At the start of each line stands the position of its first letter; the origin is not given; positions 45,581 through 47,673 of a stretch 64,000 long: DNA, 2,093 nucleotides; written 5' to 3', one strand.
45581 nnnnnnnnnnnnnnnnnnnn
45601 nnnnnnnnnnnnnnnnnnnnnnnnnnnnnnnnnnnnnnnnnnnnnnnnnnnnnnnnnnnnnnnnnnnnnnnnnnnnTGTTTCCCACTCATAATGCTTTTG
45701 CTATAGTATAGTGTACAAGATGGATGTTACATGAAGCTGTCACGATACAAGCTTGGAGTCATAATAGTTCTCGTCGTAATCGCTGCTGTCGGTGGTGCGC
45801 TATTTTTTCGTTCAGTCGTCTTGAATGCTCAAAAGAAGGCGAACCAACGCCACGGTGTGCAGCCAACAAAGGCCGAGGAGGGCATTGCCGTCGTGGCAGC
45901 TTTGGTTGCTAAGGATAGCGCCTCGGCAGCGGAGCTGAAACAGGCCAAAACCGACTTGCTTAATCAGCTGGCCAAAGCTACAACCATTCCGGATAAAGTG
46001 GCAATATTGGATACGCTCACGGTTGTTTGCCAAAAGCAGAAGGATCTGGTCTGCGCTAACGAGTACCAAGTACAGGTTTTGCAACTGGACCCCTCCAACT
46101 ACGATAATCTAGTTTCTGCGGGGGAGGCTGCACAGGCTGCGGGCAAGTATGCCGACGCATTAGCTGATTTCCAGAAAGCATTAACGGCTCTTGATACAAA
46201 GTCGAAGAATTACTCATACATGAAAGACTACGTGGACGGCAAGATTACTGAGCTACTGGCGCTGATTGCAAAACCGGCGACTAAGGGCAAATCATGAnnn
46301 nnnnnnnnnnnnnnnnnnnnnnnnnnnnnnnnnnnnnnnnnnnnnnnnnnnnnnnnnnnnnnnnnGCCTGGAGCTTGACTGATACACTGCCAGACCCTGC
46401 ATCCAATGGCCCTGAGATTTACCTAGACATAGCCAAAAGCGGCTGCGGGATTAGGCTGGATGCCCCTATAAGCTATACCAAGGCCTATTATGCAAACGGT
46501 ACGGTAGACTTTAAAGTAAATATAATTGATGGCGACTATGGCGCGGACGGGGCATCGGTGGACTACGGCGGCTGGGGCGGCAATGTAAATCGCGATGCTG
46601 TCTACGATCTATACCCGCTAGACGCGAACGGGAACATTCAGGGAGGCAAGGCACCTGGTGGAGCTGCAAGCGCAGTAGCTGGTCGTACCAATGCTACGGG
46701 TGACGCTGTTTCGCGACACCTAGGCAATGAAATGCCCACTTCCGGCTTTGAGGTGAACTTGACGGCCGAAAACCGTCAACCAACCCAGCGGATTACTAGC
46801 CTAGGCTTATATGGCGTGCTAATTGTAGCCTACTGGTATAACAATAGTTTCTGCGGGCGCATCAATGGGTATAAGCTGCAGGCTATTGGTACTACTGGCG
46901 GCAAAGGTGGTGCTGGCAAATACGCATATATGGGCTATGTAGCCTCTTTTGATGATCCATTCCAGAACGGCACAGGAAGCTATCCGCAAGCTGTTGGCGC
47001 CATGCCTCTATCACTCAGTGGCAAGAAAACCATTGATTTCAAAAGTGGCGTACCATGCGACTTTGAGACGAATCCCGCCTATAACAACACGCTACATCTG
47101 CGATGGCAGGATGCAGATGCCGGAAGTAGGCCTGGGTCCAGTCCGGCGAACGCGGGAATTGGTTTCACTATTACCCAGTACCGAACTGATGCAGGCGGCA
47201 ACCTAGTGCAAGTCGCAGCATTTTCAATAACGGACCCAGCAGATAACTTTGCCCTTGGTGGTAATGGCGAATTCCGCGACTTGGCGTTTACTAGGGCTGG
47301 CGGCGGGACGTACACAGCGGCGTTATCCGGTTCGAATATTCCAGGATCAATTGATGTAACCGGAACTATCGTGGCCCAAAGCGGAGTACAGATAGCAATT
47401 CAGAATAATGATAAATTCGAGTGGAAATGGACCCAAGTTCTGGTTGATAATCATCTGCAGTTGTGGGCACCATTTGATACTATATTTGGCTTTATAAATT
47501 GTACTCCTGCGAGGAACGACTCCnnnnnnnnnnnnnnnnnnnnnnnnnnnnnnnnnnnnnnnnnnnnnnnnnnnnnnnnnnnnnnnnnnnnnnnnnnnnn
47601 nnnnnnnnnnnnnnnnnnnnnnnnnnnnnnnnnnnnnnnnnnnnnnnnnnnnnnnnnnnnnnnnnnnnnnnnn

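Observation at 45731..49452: TPR-like anchor plus 1052-aa FW/NBR1-domain surface protein cotranscribed immediately upstream of the type IV pilus operon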

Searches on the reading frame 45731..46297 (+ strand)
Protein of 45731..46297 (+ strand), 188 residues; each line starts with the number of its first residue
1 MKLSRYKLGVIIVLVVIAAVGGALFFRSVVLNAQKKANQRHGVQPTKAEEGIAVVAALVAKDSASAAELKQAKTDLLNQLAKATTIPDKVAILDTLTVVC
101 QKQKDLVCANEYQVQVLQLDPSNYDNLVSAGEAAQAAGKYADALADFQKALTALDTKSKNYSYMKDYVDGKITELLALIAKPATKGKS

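Call 3: search_protein_families(library=pfam, proteins=[window:45731-46297:+], max_evalue=0.1)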
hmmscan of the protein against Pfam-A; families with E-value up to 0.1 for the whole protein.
window:45731-46297:+ (188 aa): 8 families
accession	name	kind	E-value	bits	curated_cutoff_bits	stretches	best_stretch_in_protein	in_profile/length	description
PF07719.23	TPR_2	-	0.00087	19.7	27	1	130-152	7-29/34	Tetratricopeptide repeat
PF00515.34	TPR_1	-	0.0013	18.9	27.8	1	131-152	8-29/34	Tetratricopeptide repeat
PF13371.12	TPR_9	-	0.0051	17.2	35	1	102-151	7-56/73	Tetratricopeptide repeat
PF10935.13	DUF2637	-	0.0098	16.2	22.8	1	13-63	93-143/161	Protein of unknown function (DUF2637)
PF23914.1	TPR_CcmH_CycH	-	0.026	14.8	42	1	99-161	96-158/158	Cytochrome c-type biogenesis protein H TPR domain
PF13424.12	TPR_12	-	0.033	14.8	30.1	0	130-153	9-32/77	Tetratricopeptide repeat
PF23443.1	DUF7126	-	0.048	14.4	28.7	1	46-122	14-91/102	Family of unknown function (DUF7126)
PF13432.12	TPR_16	-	0.082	13.8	32.7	1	117-153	24-60/65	Tetratricopeptide repeat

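Call 4: search_protein_families(library=ncbifam, proteins=[window:45731-46297:+], max_evalue=0.1)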
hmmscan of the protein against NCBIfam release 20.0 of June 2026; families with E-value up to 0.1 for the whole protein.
window:45731-46297:+ (188 aa): 6 families
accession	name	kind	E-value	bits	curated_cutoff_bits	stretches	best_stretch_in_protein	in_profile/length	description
NF040959.1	MamA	equivalog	0.015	14.8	200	1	83-158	98-173/204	magnetosome protein MamA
NF041354.1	XopP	equivalog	0.023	13.5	800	1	47-158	131-233/715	type III secretion system effector XopP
NF002725.1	PRK02603.1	equivalog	0.036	14.1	143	0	130-163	41-73/173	photosystem I assembly protein Ycf3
NF008070.2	PRK10807.1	equivalog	0.042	12.5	525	1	71-168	406-502/542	intermembrane transport protein PqiB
NF008554.1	PRK11482.1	equivalog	0.073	12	277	1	65-133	156-223/317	YbeF family transcriptional regulator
TIGR04509.1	mod_pep_NH_fam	subfamily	0.094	12.8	34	1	26-84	20-76/87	NHLP-related RiPP peptide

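Call 11: list_cluster_members(proteins=[P0001, window:45731-46297:+, window:49526-50563:+])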
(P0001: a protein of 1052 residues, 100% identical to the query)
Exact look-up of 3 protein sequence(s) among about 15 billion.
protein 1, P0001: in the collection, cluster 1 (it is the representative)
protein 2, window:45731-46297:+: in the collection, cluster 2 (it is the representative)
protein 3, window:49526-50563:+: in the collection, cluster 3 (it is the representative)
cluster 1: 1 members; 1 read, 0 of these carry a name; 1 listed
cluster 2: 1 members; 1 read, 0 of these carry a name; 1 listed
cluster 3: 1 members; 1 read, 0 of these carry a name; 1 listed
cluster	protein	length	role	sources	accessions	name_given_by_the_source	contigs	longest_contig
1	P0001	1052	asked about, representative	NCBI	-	-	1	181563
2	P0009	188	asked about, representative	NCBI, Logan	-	-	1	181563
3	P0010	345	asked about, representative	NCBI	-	-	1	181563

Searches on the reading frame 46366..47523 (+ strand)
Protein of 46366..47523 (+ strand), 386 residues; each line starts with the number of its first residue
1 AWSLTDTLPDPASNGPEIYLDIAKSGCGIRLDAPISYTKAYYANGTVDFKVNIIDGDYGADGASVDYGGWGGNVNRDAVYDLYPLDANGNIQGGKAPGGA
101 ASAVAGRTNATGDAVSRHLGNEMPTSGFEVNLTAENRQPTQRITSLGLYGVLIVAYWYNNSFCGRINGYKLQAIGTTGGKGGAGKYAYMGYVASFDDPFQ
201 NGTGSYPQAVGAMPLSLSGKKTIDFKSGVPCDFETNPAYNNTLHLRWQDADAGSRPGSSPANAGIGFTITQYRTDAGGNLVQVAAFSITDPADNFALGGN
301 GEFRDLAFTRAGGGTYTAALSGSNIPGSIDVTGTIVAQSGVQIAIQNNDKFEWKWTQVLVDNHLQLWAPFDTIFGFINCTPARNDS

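Call 80: predict_structure(alignment_id=A6)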
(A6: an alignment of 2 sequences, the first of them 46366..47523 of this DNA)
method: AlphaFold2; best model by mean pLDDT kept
length: 386 residues; sequences in the alignment: 2
mean_pLDDT: 31.6   pTM: 0.26
mean pLDDT of the five models: 31.6, 29.8, 27.4, 25.6, 25.3
residues with pLDDT >= 90: 0; 70-90: 0; 50-70: 0; < 50: 386
segments of 3 or more residues with pLDDT < 50: 1-386
pLDDT, mean of each block of 10 residues (from residue 1): 24 33 30 32 39 37 31 36 43 38 32 27 24 28 36 40 34 37 30 25 23 23 26 29 32 29 35 37 36 31 31 27 24 29 32 34 34 34 29
secondary structure, 60 per line:
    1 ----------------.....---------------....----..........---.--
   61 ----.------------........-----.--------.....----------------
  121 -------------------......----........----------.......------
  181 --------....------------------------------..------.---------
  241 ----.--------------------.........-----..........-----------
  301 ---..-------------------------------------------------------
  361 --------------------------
elements in order: E17-21 E37-40 E45-54 E78-85 H100-104 E140-145 E150-157 E168-174 E189-192 E266-274 E280-289
